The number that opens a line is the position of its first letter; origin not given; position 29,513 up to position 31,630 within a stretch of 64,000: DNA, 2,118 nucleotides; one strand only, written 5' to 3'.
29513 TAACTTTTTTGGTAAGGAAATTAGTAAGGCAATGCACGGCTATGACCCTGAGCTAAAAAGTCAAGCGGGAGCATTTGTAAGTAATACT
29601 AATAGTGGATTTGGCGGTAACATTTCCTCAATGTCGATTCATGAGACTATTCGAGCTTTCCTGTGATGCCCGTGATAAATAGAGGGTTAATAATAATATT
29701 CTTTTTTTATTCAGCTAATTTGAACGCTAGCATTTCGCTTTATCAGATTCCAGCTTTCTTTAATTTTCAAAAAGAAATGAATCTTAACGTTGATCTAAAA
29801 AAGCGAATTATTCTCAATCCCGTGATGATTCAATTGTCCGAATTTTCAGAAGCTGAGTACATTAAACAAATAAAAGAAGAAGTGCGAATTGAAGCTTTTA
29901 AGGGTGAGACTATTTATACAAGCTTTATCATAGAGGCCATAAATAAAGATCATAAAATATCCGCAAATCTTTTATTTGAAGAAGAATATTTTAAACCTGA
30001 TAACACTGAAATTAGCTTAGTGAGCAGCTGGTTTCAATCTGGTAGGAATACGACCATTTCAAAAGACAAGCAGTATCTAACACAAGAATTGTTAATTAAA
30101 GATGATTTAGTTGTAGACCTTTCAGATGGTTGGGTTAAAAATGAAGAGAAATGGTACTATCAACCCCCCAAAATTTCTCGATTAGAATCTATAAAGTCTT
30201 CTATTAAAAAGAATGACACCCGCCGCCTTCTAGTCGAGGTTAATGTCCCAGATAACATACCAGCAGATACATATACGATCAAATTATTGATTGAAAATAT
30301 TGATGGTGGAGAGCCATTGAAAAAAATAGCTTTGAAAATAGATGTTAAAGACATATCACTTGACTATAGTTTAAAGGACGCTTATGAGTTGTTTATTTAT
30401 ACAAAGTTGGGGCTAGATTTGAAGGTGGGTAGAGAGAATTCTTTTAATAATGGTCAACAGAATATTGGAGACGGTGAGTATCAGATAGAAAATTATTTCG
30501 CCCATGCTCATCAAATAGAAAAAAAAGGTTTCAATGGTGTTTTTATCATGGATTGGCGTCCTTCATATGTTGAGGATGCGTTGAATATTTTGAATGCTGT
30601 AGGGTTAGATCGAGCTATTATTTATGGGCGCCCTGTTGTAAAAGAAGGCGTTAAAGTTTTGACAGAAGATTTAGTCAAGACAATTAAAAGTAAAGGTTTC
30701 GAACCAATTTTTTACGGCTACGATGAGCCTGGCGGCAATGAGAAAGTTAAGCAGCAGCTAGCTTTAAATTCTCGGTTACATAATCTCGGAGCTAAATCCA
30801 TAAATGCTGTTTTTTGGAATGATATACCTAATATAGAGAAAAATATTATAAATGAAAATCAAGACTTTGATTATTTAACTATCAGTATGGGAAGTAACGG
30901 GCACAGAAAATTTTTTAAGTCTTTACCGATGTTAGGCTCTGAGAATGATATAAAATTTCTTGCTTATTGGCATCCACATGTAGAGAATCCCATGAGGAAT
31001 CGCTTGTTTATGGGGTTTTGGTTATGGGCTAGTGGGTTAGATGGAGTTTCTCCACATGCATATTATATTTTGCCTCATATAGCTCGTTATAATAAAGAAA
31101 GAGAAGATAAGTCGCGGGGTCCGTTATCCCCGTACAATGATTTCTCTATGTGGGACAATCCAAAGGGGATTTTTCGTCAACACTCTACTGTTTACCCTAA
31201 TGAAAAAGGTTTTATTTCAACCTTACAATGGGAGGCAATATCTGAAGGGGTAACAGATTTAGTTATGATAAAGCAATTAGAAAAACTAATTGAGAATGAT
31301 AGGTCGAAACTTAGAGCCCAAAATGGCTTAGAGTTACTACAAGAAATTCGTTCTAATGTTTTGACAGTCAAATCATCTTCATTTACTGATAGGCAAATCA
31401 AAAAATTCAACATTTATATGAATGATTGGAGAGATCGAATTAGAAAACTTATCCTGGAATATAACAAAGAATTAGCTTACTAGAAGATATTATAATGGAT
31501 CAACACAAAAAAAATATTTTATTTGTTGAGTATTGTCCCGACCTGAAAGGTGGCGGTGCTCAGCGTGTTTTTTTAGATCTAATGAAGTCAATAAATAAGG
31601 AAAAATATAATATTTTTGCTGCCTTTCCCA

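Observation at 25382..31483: Tightly coupled five-gene orphan module inside the exosortase EPS locus: Udk-like kinase, Pol-beta NTase, GT-C-like membrane protein, AP-superfamily phosphodiesterase and a 606-aa exported protein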

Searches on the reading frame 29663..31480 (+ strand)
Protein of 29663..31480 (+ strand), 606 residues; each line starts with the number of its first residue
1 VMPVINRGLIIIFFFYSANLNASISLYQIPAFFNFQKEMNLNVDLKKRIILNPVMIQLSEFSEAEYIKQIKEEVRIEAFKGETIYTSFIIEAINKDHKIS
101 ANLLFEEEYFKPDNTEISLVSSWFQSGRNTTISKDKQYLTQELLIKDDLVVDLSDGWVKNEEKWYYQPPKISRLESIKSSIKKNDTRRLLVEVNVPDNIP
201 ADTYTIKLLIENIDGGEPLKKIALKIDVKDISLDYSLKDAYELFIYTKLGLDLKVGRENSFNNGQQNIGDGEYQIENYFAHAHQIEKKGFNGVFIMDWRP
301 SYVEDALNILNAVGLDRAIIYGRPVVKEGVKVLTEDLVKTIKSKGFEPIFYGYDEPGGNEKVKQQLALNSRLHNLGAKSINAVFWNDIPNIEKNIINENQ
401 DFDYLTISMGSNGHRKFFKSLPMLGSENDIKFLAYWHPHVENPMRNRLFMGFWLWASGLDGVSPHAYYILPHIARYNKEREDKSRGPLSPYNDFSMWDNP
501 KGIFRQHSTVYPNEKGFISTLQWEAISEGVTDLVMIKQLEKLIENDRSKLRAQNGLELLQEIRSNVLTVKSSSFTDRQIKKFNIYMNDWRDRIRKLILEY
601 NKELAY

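Call 3: search_protein_families(library=pfam, proteins=[window:29663-31480:+], max_evalue=1)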
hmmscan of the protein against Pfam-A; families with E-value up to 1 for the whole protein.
window:29663-31480:+ (606 aa): 2 families
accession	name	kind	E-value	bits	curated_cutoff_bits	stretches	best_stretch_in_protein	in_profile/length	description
PF22680.2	Glyco_hydro_123_N_2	-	0.018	15.3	27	1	71-211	20-141/142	Glycoside hydrolase 123 N-terminal domain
PF09197.16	Rap1-DNA-bind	-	0.038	15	22.4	1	559-601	40-82/108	Rap1, DNA-binding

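Call 4: search_protein_families(library=ncbifam, proteins=[window:29663-31480:+], max_evalue=1)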
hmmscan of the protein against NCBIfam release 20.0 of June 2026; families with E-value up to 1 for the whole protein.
window:29663-31480:+ (606 aa): 3 families
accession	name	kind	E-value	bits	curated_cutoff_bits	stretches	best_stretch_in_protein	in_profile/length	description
TIGR01478.1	STEVOR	paralog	0.034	13.4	166.65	1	513-591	66-146/308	STEVOR family variant surface protein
TIGR01187.1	potA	subfamily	0.15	11.1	355.6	1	36-100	232-295/325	polyamine ABC transporter ATP-binding protein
NF002892.0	PRK03372.1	equivalog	0.18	11.1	299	1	566-594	276-304/312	NAD kinase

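Call 8: search_protein_families(library=padloc, proteins=[window:29663-31480:+], max_evalue=1)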
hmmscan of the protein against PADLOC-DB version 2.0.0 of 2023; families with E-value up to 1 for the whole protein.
window:29663-31480:+ (606 aa): 0 families

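Call 11: search_solved_structures(query=window:29663-31480:+, max_evalue=10, show_alignments=2)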
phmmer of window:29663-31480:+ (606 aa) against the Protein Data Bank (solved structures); distinct sequences matched with E-value up to 10: 2.
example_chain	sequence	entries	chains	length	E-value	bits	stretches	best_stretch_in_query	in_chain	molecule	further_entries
1wyd_A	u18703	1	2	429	0.16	13.9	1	298-418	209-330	hypothetical aspartyl-tRNA synthetase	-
8k2l_A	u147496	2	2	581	0.77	11.6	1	509-550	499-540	Monosaccharide-releasing beta-N-acetylgalactosaminidase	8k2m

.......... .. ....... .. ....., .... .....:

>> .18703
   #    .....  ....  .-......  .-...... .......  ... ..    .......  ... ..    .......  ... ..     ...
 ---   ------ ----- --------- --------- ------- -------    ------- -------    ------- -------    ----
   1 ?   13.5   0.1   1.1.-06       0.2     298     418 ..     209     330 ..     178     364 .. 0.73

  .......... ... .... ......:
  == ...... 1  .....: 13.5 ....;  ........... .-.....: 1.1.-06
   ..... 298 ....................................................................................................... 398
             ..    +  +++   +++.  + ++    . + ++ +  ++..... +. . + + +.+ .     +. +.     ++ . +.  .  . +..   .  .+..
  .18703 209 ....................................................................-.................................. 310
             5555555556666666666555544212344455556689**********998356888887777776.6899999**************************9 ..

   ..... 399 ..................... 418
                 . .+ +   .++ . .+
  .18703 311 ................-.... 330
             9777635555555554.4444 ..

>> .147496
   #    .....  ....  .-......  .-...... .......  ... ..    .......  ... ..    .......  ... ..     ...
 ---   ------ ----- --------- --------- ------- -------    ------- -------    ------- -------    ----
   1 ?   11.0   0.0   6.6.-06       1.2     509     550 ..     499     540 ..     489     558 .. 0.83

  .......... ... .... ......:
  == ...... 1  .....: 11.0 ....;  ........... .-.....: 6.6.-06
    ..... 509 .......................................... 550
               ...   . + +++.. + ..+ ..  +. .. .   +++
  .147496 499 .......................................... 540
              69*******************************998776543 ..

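Call 22: find_homologous_proteins(query=window:29666-31480:+, max_evalue=0.001)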
Query window:29666-31480:+ (605 aa): 23 proteins with E <= 0.001 among 8000 candidates.
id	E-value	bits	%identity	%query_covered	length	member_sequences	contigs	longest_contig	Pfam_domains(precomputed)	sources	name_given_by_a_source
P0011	0.0e+0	1128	83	100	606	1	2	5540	-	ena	-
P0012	7.3e-280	948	92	74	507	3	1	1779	PF10458.15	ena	-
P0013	4.7e-212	724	55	98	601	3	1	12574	-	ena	-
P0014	5.5e-207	707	53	98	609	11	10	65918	-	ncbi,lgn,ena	-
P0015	2.0e-189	649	49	96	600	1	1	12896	-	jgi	-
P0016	3.9e-186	638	48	96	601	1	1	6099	-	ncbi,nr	ncbi:MAG: hypothetical protein KC592_12305, partial [Nitrospira sp.]|nr:hypothetical protein [Nitros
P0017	2.0e-184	633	47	98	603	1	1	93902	-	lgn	-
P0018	2.1e-184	633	47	98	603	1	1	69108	-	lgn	-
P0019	4.9e-182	625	46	98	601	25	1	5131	-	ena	-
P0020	2.2e-176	606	45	98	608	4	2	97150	-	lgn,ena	-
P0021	1.5e-175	603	46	99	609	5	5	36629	-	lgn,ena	-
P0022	9.8e-164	564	43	98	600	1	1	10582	PF22680.3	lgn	-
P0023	9.2e-144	499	42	98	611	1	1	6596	-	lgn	-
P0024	1.9e-112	395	37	95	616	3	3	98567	-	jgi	jgi:hypothetical protein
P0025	2.8e-105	371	35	99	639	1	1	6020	-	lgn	-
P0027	2.1e-91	326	35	84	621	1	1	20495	-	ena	-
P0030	1.3e-86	310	32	98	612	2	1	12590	-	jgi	-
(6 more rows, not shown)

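Call 24: find_encoding_contigs(protein=P0014, flank=10000, max_places=2)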
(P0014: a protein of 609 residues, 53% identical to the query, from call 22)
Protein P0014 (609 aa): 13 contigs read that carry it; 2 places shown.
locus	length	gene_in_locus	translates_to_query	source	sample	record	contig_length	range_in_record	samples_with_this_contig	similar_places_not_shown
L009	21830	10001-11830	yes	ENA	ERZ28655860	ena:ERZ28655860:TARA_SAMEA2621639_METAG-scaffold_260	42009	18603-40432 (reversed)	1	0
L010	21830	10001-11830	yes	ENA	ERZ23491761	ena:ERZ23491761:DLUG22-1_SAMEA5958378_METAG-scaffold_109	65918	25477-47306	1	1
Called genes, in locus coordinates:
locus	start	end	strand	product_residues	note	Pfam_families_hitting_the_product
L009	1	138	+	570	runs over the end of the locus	?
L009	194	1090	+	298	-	PF01656:CbiA (faint), PF13614:AAA_31 (weak)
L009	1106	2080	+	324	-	PF13191:AAA_16 (weak), PF13245:AAA_19 (weak), PF13401:AAA_22, PF13604:AAA_30 (weak), PF02492:cobW (weak)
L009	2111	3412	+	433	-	PF03721:UDPG_MGDP_dh_N, PF00984:UDPG_MGDP_dh, PF03720:UDPG_MGDP_dh_C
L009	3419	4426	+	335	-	PF00106:adh_short (weak), PF01073:3Beta_HSD, PF01370:Epimerase, PF02719:Polysacc_synt_2, PF04321:RmlD_sub_bind, PF07993:NAD_binding_4 (faint), PF08659:KR (faint), PF16363:GDP_Man_Dehyd, +1 more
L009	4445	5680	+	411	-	PF03446:NAD_binding_2 (faint), PF03721:UDPG_MGDP_dh_N, PF00984:UDPG_MGDP_dh, PF03720:UDPG_MGDP_dh_C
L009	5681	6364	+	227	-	PF00485:PRK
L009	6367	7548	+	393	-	-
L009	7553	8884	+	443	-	-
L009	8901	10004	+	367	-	PF01663:Phosphodiest (weak)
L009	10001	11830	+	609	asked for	-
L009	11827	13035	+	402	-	PF13439:Glyco_transf_4, PF13579:Glyco_trans_4_4, PF20706:GT4-conflict (weak), PF00534:Glycos_transf_1, PF13692:Glyco_trans_1_4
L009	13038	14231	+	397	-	PF13477:Glyco_trans_4_2 (faint), PF13439:Glyco_transf_4, PF13579:Glyco_trans_4_4, PF20706:GT4-conflict, PF00534:Glycos_transf_1, PF13692:Glyco_trans_1_4, PF13524:Glyco_trans_1_2 (weak)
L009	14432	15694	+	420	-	-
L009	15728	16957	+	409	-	PF04230:PS_pyruv_trans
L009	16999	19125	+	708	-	PF00107:ADH_zinc_N, PF13602:ADH_zinc_N_2, PF01408:GFO_IDH_MocA, PF22725:GFO_IDH_MocA_C3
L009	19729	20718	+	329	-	PF07940:Hepar_II_III_C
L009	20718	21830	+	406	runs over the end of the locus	PF13439:Glyco_transf_4, PF13579:Glyco_trans_4_4, PF00534:Glycos_transf_1, PF13692:Glyco_trans_1_4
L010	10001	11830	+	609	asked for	-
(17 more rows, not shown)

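Call 25: find_encoding_contigs(protein=P0024, flank=10000, max_places=2)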
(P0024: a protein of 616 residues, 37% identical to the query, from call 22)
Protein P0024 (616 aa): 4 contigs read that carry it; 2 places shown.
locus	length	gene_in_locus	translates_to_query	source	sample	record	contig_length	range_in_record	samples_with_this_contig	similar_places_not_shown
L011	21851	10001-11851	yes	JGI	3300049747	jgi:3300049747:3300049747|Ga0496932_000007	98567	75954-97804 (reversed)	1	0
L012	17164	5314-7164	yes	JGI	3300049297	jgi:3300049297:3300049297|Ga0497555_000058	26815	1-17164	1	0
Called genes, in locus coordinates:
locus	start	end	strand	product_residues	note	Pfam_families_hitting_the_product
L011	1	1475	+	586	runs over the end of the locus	-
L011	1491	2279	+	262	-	PF01656:CbiA (faint)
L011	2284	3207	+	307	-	PF13191:AAA_16, PF02492:cobW (weak), PF09848:SLFN-g3_helicase (weak), PF13173:AAA_14 (faint), PF13401:AAA_22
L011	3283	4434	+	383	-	PF02350:Epimerase_2, PF13439:Glyco_transf_4 (faint), PF13579:Glyco_trans_4_4 (faint)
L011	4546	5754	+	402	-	PF03446:NAD_binding_2 (weak), PF03721:UDPG_MGDP_dh_N, PF00984:UDPG_MGDP_dh, PF03720:UDPG_MGDP_dh_C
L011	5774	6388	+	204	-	PF00485:PRK, PF13238:AAA_18 (weak)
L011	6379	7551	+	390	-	-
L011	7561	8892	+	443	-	PF13231:PMT_2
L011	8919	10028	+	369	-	PF01663:Phosphodiest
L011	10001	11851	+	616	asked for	-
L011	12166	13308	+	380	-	PF13439:Glyco_transf_4, PF13579:Glyco_trans_4_4, PF20706:GT4-conflict, PF00534:Glycos_transf_1, PF13692:Glyco_trans_1_4, PF13524:Glyco_trans_1_2 (weak)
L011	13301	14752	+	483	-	PF01943:Polysacc_synt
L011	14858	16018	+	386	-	PF13439:Glyco_transf_4, PF13579:Glyco_trans_4_4, PF20706:GT4-conflict, PF00534:Glycos_transf_1, PF13692:Glyco_trans_1_4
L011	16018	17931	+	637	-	PF13522:GATase_6, PF13537:GATase_7, PF00733:Asn_synthase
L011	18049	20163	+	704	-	PF00107:ADH_zinc_N, PF01408:GFO_IDH_MocA, PF02894:GFO_IDH_MocA_C, PF22725:GFO_IDH_MocA_C3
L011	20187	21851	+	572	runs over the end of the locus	PF16889:Hepar_II_III_N, PF07940:Hepar_II_III_C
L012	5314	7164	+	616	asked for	-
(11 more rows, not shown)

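Call 26: find_encoding_contigs(protein=P0020, flank=10000, max_places=2)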
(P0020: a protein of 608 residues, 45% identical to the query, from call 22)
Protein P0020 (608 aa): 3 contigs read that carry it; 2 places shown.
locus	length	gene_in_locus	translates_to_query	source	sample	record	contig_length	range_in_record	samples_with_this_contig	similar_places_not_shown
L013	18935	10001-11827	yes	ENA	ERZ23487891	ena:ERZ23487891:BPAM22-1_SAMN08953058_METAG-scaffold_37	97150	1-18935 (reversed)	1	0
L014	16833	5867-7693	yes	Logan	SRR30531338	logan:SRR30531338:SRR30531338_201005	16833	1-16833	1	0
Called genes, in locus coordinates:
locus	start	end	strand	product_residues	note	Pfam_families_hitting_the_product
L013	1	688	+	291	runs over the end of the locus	PF01656:CbiA, PF13614:AAA_31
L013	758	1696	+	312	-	PF01078:Mg_chelatase (weak), PF25199:nSTAND_NTPase5 (faint), PF13191:AAA_16 (weak), PF13245:AAA_19 (weak), PF13401:AAA_22, PF13604:AAA_30 (weak), PF02492:cobW (weak)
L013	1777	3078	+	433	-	PF03721:UDPG_MGDP_dh_N, PF00984:UDPG_MGDP_dh, PF03720:UDPG_MGDP_dh_C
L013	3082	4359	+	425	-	PF03721:UDPG_MGDP_dh_N, PF00984:UDPG_MGDP_dh, PF03720:UDPG_MGDP_dh_C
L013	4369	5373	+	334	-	PF01073:3Beta_HSD, PF01370:Epimerase, PF02719:Polysacc_synt_2, PF04321:RmlD_sub_bind, PF16363:GDP_Man_Dehyd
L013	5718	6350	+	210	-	PF00485:PRK, PF13238:AAA_18 (weak)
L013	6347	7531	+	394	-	-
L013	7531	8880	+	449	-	-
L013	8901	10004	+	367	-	PF01663:Phosphodiest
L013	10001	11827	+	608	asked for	-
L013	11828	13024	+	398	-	PF13439:Glyco_transf_4, PF13579:Glyco_trans_4_4, PF20706:GT4-conflict (weak), PF00534:Glycos_transf_1, PF13692:Glyco_trans_1_4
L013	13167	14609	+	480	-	PF01943:Polysacc_synt, PF13440:Polysacc_synt_3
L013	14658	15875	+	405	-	PF04230:PS_pyruv_trans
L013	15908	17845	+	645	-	PF01757:Acyl_transf_3, PF19040:SGNH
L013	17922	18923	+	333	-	PF13439:Glyco_transf_4 (faint), PF00534:Glycos_transf_1, PF13692:Glyco_trans_1_4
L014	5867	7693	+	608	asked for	-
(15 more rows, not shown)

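Call 40: predict_structure(alignment_id=A2)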
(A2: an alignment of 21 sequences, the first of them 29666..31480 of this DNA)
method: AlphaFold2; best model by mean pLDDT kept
length: 605 residues; sequences in the alignment: 21
mean_pLDDT: 82.1   pTM: 0.87
mean pLDDT of the five models: 82.1, 82.0, 81.8, 80.7, 77.4
residues with pLDDT >= 90: 315; 70-90: 166; 50-70: 68; < 50: 56
segments of 3 or more residues with pLDDT < 50: 1-3, 13-18, 125-131, 467-505
pLDDT, mean of each block of 10 residues (from residue 1): 52 49 90 80 66 88 77 94 96 94 92 94 55 66 88 74 78 89 96 96 96 89 96 96 86 64 72 91 94 88 95 93 64 92 95 69 91 94 90 91 90 91 78 85 93 96 67 38 36 35 54 84 95 97 84 96 89 82 94 94 62
secondary structure, 60 per line:
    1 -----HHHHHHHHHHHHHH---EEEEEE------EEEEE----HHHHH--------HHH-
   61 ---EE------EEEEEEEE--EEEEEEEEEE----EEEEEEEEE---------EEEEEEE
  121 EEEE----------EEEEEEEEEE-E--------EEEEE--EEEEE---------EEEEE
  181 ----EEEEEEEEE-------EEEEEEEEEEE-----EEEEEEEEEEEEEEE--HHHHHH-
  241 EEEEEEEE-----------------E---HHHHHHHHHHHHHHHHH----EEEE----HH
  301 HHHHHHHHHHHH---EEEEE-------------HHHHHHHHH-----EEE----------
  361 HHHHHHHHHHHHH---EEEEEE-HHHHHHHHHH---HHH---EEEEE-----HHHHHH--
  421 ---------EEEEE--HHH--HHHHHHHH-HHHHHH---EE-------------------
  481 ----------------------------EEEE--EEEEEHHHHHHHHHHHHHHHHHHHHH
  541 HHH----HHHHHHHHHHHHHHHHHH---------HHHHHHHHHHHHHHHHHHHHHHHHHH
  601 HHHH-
elements in order: H6-19 E23-28 E35-39 H44-48 E72-79 E82-91 E96-104 E114-124 E135-144 E155-159 E162-166 E176-180 E185-193 E201-211 E217-231 H234-239 E241-248 H270-286 E291-294 H299-312 E316-320 H334-342 E348-350 H361-373 E377-382 H384-393 E403-407 H413-418 E430-434 H442-449 H451-456 E509-512 E515-519 H520-543 H548-565 H575-604
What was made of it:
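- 29666..31483 (+): g5: exported protein with a GH123/DUF4091-type beta-N-acetylhexosaminidase fold. An alternative GTG start lies at 29663. AF2 model: pLDDT 82, pTM 0.87 (call 40).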
